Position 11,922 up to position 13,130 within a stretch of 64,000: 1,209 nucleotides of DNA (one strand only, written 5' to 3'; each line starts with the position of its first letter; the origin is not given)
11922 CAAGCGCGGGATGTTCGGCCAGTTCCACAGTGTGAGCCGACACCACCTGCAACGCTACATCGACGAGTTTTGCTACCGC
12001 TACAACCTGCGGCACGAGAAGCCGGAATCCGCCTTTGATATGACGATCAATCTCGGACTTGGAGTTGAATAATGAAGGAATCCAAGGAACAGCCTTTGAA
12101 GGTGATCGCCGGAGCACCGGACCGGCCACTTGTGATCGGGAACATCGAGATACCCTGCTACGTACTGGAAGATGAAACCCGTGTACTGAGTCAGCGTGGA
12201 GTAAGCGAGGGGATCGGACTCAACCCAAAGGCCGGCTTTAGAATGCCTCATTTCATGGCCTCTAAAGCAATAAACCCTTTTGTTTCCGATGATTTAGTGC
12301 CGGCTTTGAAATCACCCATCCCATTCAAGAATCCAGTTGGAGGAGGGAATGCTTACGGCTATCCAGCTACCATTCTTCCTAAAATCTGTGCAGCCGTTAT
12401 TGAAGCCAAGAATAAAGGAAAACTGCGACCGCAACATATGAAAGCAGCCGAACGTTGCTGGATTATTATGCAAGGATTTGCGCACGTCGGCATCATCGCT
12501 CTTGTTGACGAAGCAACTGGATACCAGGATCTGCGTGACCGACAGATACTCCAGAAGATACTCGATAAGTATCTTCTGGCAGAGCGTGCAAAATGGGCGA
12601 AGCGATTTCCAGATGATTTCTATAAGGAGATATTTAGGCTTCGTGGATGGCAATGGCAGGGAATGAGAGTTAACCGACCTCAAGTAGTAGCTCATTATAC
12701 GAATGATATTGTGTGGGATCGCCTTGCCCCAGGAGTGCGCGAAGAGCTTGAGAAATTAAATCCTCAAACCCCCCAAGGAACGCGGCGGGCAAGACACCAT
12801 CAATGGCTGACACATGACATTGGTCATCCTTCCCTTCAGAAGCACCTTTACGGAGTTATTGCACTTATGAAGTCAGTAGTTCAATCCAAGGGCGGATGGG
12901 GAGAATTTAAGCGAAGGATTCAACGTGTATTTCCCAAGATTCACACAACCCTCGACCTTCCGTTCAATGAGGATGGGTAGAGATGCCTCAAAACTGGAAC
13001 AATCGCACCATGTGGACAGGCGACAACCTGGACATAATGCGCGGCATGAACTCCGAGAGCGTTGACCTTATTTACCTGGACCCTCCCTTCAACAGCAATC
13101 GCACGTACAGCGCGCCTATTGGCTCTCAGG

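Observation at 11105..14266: IS1595-family element whose inverted repeats enclose a coupled transposase / P63C / methyltransferase-HNH operon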

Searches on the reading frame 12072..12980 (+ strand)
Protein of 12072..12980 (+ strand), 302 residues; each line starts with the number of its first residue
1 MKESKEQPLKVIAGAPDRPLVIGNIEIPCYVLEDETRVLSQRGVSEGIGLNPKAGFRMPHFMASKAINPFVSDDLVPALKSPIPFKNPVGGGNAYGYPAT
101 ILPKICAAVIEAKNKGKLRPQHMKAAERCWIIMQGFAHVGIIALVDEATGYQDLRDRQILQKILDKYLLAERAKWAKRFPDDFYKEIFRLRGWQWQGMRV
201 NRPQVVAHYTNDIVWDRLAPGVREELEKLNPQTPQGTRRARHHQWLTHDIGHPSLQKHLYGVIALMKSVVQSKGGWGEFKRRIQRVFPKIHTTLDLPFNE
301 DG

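Call 5: search_protein_families(library=pfam, proteins=[window:12072-12980:+], max_evalue=0.01)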
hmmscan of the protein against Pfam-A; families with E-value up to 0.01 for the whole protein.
window:12072-12980:+ (302 aa): 1 family
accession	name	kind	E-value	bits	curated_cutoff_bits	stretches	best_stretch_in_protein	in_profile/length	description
PF10546.14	P63C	-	7.9e-34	116.6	26.1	1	163-255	1-93/93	P63C domain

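Call 10: find_encoding_contigs(protein=window:12072-12980:+, flank=6000, max_places=10)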
Protein window:12072-12980:+ (302 aa): 2 contigs read that carry it; 2 places shown.
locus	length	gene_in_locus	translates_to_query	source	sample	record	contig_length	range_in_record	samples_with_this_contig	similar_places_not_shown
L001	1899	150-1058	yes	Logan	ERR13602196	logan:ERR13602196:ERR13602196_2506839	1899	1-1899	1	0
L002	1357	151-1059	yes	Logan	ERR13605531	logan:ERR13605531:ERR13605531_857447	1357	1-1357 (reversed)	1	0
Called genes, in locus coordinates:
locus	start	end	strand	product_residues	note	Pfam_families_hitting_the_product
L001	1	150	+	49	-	?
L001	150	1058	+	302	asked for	PF10546:P63C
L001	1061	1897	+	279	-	?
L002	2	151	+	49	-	?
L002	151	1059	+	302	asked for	PF10546:P63C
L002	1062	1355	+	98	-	?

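Call 27: find_homologous_proteins(query=window:12072-12980:+, max_evalue=0.00001)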
Query window:12072-12980:+ (302 aa): 7585 proteins with E <= 0.00001 among 8000 candidates; the best 120 are listed.
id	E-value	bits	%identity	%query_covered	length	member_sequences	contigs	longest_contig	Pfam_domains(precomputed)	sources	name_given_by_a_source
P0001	3.3e-207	705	100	100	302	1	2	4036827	PF10546.15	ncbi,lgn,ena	-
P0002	3.1e-158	544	76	99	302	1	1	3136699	PF10546.15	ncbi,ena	-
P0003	3.2e-139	482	69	97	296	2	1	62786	PF10546.15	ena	-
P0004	1.1e-134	467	67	98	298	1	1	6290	PF10546.15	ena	-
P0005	2.6e-134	466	68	98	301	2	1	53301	PF10546.15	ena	-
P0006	2.0e-132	459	67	100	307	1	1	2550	PF10546.15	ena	-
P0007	8.1e-132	457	66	98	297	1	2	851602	PF10546.15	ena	-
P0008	8.8e-131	454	66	98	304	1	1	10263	PF10546.15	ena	-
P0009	3.0e-129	449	67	98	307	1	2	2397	PF10546.15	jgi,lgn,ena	-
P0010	1.5e-127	443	69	92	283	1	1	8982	PF10546.15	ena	-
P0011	1.5e-122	427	64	98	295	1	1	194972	PF10546.15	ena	-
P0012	2.4e-120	420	62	98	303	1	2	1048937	PF10546.15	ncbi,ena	-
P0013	1.4e-119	417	62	97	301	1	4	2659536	PF10546.15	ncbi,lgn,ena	-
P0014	1.4e-118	414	62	98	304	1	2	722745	PF10546.15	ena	-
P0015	2.0e-116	407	60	97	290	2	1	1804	PF10546.15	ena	-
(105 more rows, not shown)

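Call 28: search_protein_families(library=phrogs, proteins=[window:12072-12980:+], max_evalue=0.001)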
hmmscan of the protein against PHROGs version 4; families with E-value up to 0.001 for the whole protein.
window:12072-12980:+ (302 aa): 3 families
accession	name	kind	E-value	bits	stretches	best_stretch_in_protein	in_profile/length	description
phrog_2384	-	unknown function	5.5e-96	322.8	1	19-300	52-335/338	-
phrog_2899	-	transcription regulation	9.6e-11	42.8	1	170-256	147-238/263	anti-repressor Ant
phrog_1136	-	unknown function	1.2e-08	35.9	1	161-273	114-221/244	-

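Call 29: search_protein_families(library=ncbifam, proteins=[window:12072-12980:+], max_evalue=0.001)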
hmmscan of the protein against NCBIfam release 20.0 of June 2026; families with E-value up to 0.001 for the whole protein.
window:12072-12980:+ (302 aa): 0 families

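Call 30: search_solved_structures(query=window:12072-12980:+, max_evalue=1)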
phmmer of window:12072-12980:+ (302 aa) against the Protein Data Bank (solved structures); distinct sequences matched with E-value up to 1: 2.
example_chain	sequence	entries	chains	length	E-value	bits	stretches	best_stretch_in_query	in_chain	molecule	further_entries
5b83_B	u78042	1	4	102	0.76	12.3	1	152-230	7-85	Optineurin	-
5wq4_C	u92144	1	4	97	0.92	12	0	156-230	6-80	Optineurin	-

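Call 31: search_dna_similar(query=window:12072-12980:+, collection=plasmids, mode=protein, max_rows=30)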
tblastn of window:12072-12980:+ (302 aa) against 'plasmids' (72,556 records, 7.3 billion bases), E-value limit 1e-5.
Records with a match: 23; places in all: 25; records where one place covers at least 80% of the query: 20.
Best place of each record, by identity: <60% 23.
By first word of the organism name: Escherichia 5; Salmonella 3; Clostridium 3; Hymenobacter 2; Methylorubrum 1; Paraburkholderia 1; Caballeronia 1; Roseomonas 1; Acinetobacter 1; Deinococcus 1; and 4 more.
By predicted mobility (MOB-suite, as given by PLSDB): non-mobilizable 18; mobilizable 3; conjugative 2.
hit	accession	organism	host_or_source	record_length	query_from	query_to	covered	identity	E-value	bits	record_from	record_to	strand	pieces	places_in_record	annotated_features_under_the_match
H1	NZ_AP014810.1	Methylorubrum populi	-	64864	4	287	94%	47.1%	9e-77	261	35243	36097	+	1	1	P63C domain-containing protein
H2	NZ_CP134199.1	Paraburkholderia sp. FT54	single cell,Rhizosphere soil of Tomato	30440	14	296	94%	45.5%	5e-76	259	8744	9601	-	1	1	P63C domain-containing protein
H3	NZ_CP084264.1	Caballeronia sp. SL2Y3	Jalysus wickhami,Cell culture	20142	14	296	94%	45.5%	2e-75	257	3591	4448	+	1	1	P63C domain-containing protein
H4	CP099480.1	Roseomonas mucosa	Human skin,single cell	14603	4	287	94%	43.3%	5e-67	233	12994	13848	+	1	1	P63C domain-containing protein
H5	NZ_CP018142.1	Acinetobacter larvae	Omphisa fuscidentalis Hampson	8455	20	300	93%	43.4%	2e-69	240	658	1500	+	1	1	P63C domain-containing protein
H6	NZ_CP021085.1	Deinococcus ficus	Ficus religiosa L.,cell ...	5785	20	289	89%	44.7%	2e-69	240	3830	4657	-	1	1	P63C domain-containing protein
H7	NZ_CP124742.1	Escherichia coli O157:H7 str. EDL933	Homo sapiens,feces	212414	14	291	92%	34.1%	3e-43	164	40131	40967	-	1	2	P63C domain-containing protein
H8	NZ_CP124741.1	Escherichia coli O157:H7 str. EDL933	Homo sapiens,feces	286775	14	291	92%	34.1%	3e-43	164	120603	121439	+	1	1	P63C domain-containing protein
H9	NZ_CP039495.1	Salmonella enterica subsp. enterica serovar Bareilly str. ...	Homo sapiens,Human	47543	20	301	93%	33.0%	3e-32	163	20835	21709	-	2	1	P63C domain-containing protein | hypothetical protein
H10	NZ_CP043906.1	Salmonella enterica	-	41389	20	301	93%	32.4%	3e-39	153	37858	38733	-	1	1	P63C domain-containing protein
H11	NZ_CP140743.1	Salmonella enterica subsp. enterica serovar Newport str. ...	animal,bird feces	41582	20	301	93%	32.4%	3e-39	153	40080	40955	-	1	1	P63C domain-containing protein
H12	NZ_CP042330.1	Euhalothece natronophila Z-M001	cell culture,soda lake Magadi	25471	15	290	91%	29.4%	3e-27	118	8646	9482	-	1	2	P63C domain-containing protein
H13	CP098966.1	Escherichia coli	culture,Pooled faeces sample collected ...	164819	22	300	92%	28.0%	4e-21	100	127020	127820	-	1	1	P63C domain-containing protein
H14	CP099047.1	Escherichia coli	culture,Pooled faeces sample collected ...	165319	22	300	92%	28.0%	4e-21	100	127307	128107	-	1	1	P63C domain-containing protein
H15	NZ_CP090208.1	Pantoea agglomerans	pure culture,Braised chicken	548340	25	290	88%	25.1%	7e-11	70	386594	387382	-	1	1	P63C domain-containing protein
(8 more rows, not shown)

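Call 32: search_dna_similar(query=window:12072-12980:+, collection=phages, mode=protein, max_rows=25)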
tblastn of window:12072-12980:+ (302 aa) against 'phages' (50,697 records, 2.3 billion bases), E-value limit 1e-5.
Records with a match: 63; places in all: 63; records where one place covers at least 80% of the query: 59.
Best place of each record, by identity: <60% 63.
By first word of the organism name: Salmonella 24; Enterobacteria 6; Escherichia 6; Burkholderia 4; Gordonia 4; Streptococcus 4; Stx 4; Stx2-converting 3; Erwinia 2; Myxococcus 2; and 4 more.
By host as written in the record: Salmonella enterica 10; Salmonella sp. 7; - 6; Burkholderia sp. 2; Gordonia westfalica NRRL B-24152 2; Salmonella enterica subsp. diarizonae 519/03 IIIb 2; Burkholderia cepacia LMG 18821 2; Escherichia coli 2; and 26 more.
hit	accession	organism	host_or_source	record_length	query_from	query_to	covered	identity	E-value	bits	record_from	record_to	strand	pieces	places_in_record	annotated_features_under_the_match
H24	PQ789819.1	Burkholderia phage vB_E192a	Burkholderia sp.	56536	2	301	99%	41.9%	1e-67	234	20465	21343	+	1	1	hypothetical protein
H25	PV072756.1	Burkholderia phage vB_PL1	Burkholderia sp.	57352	2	301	99%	41.9%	1e-67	234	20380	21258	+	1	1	hypothetical protein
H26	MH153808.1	Gordonia phage Petra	Gordonia westfalica NRRL B-24152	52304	11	299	96%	41.9%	8e-65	226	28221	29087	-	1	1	34: hypothetical protein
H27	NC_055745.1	Gordonia phage Petra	Gordonia westfalica NRRL B-24152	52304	11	299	96%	41.9%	8e-65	226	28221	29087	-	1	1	34: P63C domain-containing protein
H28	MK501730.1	Gordonia phage Barco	Gordonia terrae 3612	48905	9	299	96%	41.0%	1e-64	225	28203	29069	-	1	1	34: hypothetical protein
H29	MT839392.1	Bacteriophage sp.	human fecal samples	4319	20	299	93%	38.3%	1e-57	204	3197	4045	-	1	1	record has no annotation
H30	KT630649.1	Salmonella phage SEN34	Salmonella enterica subsp. diarizonae ...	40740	20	300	93%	38.1%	8e-65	226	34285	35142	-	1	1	hypothetical protein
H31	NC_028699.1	Salmonella phage SEN34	Salmonella enterica subsp. diarizonae ...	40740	20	300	93%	38.1%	8e-65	226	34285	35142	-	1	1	P63C domain-containing protein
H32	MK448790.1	Streptococcus phage Javan515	Streptococcus pyogenes MGAS5005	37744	10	301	97%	35.5%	8e-51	185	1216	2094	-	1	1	hypothetical protein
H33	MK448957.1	Streptococcus phage Javan484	Streptococcus pyogenes HSC5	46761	10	301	97%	35.5%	8e-51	185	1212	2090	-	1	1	hypothetical protein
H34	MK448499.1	Streptococcus satellite phage Javan441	Streptococcus pseudoporcinus LQ_940-04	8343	20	300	93%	36.5%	2e-46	172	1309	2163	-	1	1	hypothetical protein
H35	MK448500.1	Streptococcus satellite phage Javan442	Streptococcus pseudoporcinus SPIN_20026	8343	20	300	93%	36.5%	2e-46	172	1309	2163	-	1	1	hypothetical protein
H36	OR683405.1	Pseudomonas phage Lodos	Pseudomonas aeruginosa 135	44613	10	228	73%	46.7%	2e-57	204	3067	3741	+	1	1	P63C domain-containing protein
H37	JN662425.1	Burkholderia phage DC1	Burkholderia cepacia LMG 18821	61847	20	299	93%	34.7%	7e-49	179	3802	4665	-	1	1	hypothetical protein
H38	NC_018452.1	Burkholderia phage DC1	Burkholderia cepacia LMG 18821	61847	20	299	93%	34.7%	7e-49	179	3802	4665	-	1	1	hypothetical protein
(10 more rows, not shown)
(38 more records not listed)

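Call 33: get_annotated_region(hit=H1, flank=4000)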
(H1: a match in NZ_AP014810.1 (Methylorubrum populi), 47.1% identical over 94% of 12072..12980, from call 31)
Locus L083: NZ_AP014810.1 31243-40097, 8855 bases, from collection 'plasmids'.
description: Methylorubrum populi strain P-1M plasmid pMPPM01, complete sequence
organism: Methylorubrum populi (NCBI taxid 223967)
taxonomy: Bacteria; Pseudomonadota; Alphaproteobacteria; Hyphomicrobiales; Methylobacteriaceae; Methylorubrum; Methylorubrum populi
host: -; source: -; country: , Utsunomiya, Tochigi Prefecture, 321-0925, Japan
typing (MOB-suite, as given by PLSDB): mobilizable; replicon rep_cluster_684; relaxase MOBQ
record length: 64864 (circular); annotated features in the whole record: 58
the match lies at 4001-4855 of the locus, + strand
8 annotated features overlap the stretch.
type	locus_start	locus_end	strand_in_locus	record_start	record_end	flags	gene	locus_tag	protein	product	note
CDS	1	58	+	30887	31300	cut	-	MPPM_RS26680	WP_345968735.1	putative toxin-antitoxin system toxin component, PIN family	-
CDS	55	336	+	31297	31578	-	-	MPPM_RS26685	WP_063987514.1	toxin-antitoxin system HicB family antitoxin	-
CDS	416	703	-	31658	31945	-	-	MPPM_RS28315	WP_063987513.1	WGR domain-containing protein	-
CDS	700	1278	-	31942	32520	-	-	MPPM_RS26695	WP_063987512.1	recombinase family protein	GO:0006310 - DNA recombination [Evidence IEA]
CDS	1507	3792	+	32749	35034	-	-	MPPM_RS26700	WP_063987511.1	AAA family ATPase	-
CDS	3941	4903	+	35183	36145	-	-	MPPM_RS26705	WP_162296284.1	P63C domain-containing protein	-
CDS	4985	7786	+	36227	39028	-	-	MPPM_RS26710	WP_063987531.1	DNA methyltransferase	-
CDS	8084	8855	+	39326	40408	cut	-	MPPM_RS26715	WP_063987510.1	ionic transporter y4hA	-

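Call 34: get_annotated_region(hit=H5, flank=4500)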
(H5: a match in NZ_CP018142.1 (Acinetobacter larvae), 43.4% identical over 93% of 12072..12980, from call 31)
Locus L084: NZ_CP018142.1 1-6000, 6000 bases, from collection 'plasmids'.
description: Acinetobacter larvae strain BRTC-1 plasmid pRW2, complete sequence
organism: Acinetobacter larvae (NCBI taxid 1789224)
taxonomy: Bacteria; Pseudomonadota; Gammaproteobacteria; Moraxellales; Moraxellaceae; Acinetobacter; Acinetobacter larvae
host: -; source: Omphisa fuscidentalis Hampson; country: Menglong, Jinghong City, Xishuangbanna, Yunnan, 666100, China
typing (MOB-suite, as given by PLSDB): mobilizable; replicon rep_cluster_1276; relaxase MOBQ
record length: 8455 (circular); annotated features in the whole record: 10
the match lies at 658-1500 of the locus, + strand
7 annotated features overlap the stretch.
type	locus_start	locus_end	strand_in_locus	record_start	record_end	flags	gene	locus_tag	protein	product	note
CDS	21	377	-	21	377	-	-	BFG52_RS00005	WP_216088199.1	LlaMI family restriction endonuclease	-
CDS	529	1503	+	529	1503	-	-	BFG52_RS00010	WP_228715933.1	P63C domain-containing protein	-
CDS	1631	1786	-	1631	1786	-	-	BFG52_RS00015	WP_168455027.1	hypothetical protein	-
CDS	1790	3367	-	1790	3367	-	-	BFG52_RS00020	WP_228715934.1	MobA/MobL family protein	-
CDS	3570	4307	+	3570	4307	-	-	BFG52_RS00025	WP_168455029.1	hypothetical protein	-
CDS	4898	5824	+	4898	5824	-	repM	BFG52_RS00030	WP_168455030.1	replication initiation protein RepM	GO:0006270 - DNA replication initiation [Evidence IEA]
CDS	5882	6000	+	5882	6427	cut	-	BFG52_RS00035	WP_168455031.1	plasmid replication DNA-binding protein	-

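Call 35: get_annotated_region(hit=H6, flank=4000)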
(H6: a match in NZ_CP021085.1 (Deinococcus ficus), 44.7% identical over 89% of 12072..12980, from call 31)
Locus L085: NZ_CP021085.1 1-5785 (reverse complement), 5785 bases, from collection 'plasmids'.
description: Deinococcus ficus strain CC-FR2-10 plasmid pDFI4, complete sequence
organism: Deinococcus ficus (NCBI taxid 317577)
taxonomy: Bacteria; Deinococcota; Deinococci; Deinococcales; Deinococcaceae; Deinococcus; Deinococcus ficus
host: -; source: Ficus religiosa L.,cell culture,rhizosphere,rhizosphere; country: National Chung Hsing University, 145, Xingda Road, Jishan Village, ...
typing (MOB-suite, as given by PLSDB): non-mobilizable
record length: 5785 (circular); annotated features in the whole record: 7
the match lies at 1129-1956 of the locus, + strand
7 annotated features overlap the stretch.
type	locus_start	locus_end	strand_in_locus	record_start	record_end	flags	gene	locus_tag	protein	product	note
CDS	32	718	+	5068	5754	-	-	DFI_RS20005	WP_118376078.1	hypothetical protein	-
CDS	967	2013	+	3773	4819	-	-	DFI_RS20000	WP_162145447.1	P63C domain-containing protein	-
CDS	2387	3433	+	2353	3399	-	-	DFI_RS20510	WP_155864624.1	hypothetical protein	-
CDS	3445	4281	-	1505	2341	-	-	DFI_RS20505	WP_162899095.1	hypothetical protein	-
CDS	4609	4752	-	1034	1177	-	-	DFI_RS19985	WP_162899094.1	hypothetical protein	-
CDS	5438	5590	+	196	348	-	-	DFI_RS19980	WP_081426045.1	helix-turn-helix domain-containing protein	-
CDS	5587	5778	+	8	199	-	-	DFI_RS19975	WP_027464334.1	hypothetical protein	-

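Call 36: get_annotated_region(hit=H32, flank=3000)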
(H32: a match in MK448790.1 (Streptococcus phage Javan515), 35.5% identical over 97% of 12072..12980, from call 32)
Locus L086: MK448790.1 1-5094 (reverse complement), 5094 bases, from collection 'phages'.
description: Streptococcus phage Javan515, complete genome.
organism: Streptococcus phage Javan515 (NCBI taxid 2548229)
taxonomy: Viruses; Duplodnaviria; Heunggongvirae; Uroviricota; Caudoviricetes
host: Streptococcus pyogenes MGAS5005; source: -; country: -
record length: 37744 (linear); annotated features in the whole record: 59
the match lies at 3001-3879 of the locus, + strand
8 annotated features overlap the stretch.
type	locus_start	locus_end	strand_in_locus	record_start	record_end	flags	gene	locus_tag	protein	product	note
CDS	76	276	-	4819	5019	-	-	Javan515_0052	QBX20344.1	hypothetical protein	-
CDS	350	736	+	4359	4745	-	-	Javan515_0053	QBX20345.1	hypothetical protein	-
CDS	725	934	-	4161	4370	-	-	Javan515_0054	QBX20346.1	hypothetical protein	-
CDS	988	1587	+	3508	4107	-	-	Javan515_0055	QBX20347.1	hypothetical protein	-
CDS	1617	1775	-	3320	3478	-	-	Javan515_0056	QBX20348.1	hypothetical protein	FIG01115240: hypothetical protein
CDS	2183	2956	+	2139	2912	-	-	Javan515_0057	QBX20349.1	transcriptional repressor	-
CDS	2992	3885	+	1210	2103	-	-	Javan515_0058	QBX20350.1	hypothetical protein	-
CDS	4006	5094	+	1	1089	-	-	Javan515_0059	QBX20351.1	integrase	integrase: site-specific recombinase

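Call 37: search_protein_families(library=padloc, proteins=[window:12072-12980:+], max_evalue=0.01)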
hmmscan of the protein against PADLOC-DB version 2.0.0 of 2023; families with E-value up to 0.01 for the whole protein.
window:12072-12980:+ (302 aa): 0 families

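Call 46: predict_structure(alignment_id=A1)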
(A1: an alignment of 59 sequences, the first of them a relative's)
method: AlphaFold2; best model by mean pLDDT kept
length: 302 residues; sequences in the alignment: 59
mean_pLDDT: 85.3   pTM: 0.60
mean pLDDT of the five models: 85.3, 83.8, 83.2, 82.5, 78.9
residues with pLDDT >= 90: 153; 70-90: 106; 50-70: 32; < 50: 11
segments of 3 or more residues with pLDDT < 50: 1-3, 300-302
pLDDT, mean of each block of 10 residues (from residue 1): 71 94 95 96 94 82 95 92 93 94 97 97 96 89 93 89 68 58 87 77 73 88 86 81 66 85 92 90 90 59 41
secondary structure, 60 per line:
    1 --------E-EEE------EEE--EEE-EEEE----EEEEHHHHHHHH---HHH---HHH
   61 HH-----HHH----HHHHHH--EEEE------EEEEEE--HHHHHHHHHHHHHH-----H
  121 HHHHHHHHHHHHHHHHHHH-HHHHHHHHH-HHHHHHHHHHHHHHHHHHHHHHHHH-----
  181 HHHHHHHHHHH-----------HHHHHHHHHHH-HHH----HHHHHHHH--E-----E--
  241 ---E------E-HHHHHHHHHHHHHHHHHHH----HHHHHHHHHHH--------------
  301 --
elements in order: E11-13 E20-22 E25-27 E29-32 E37-40 H41-48 H58-62 H75-80 E83-86 E93-98 H101-114 H120-139 H141-149 H151-175 H181-191 H203-213 H222-229 H253-271 H276-286

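Call 50: fold_search(model_id=the predicted structure, library=pdb)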
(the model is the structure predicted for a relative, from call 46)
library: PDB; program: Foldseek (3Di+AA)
matches with E <= 10: 97; with E <= 0.001: 0
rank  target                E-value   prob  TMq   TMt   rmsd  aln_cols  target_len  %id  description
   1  8u0g_A                2.3e-02  0.63  0.22  0.27  15.5       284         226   15  Full-length dimer of DNA-Damage Response Protein C from Deinococcus radiodurans - Crystal form xMJ7124 (released 2023-09-06)
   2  7udi_A                6.1e-02  0.38  0.20  0.25  16.0       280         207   15  Full-length dimer of DNA-Damage Response Protein C from Deinococcus radiodurans (released 2023-02-22)
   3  8u0g_B                2.5e-01  0.15  0.16  0.21  17.9       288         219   12  Full-length dimer of DNA-Damage Response Protein C from Deinococcus radiodurans - Crystal form xMJ7124 (released 2023-09-06)
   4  7qvb_A                6.4e-01  0.14  0.19  0.26  16.9       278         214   14  Crystal structure of the DNA-binding protein DdrC from Deinococcus radiodurans (released 2022-06-22)
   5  7cyr                  1.1e+00  0.06  0.12  0.09  13.5       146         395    9  The closed conformation of MSMEG_1954 from Mycobacterium smegmatis (released 2021-12-08)
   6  4xuv_A                1.4e+00  0.10  0.14  0.13  13.4       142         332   15  Crystal structure of a glycoside hydrolase family 105 (GH105) enzyme from Thielavia terrestris (released 2015-02-11)
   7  4ce7_B                1.4e+00  0.12  0.14  0.12  13.2       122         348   12  Crystal structure of a novel unsaturated beta-glucuronyl hydrolase enzyme, belonging to family GH105, involved in ulva (released 2014-01-22)
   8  2nyx_B                1.6e+00  0.09  0.14  0.25  11.3       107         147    8  Crystal structure of RV1404 from Mycobacterium tuberculosis (released 2006-12-05)
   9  4crv_A                2.8e+00  0.09  0.16  0.20  16.1       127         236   12  Complex of human CNOT9 and CNOT1 including two tryptophans (released 2014-05-07)
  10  4cru_A                3.1e+00  0.08  0.16  0.19  16.1       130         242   14  Complex of human CNOT9 and CNOT1 including one tryptophan (released 2014-05-07)
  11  9g66_A                3.3e+00  0.07  0.15  0.13   9.0       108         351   13  Crystal structure of WT Rhizobium etli L-asparaginase ReAV in complex with L-Asn (released 2025-01-15)
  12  9qtu_A                3.3e+00  0.02  0.10  0.09  16.0       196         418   15  human PAN2-PAN3 deadenylase complex in the apo state (released 2025-12-10)
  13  7aoi_Af               3.6e+00  0.08  0.12  0.22   9.9        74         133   15  Trypanosoma brucei mitochondrial ribosome large subunit assembly intermediate (released 2020-12-02)
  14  7z2s                  3.6e+00  0.06  0.14  0.11  10.4       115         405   10  Escherichia coli periplasmic phytase AppA, complex with myo-inositol hexakissulfate (released 2022-03-16)
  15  7cja                  3.6e+00  0.03  0.14  0.15   8.9       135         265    7  Crystal structure of TTK kinase domain in complex with compound 28 (released 2021-05-12)
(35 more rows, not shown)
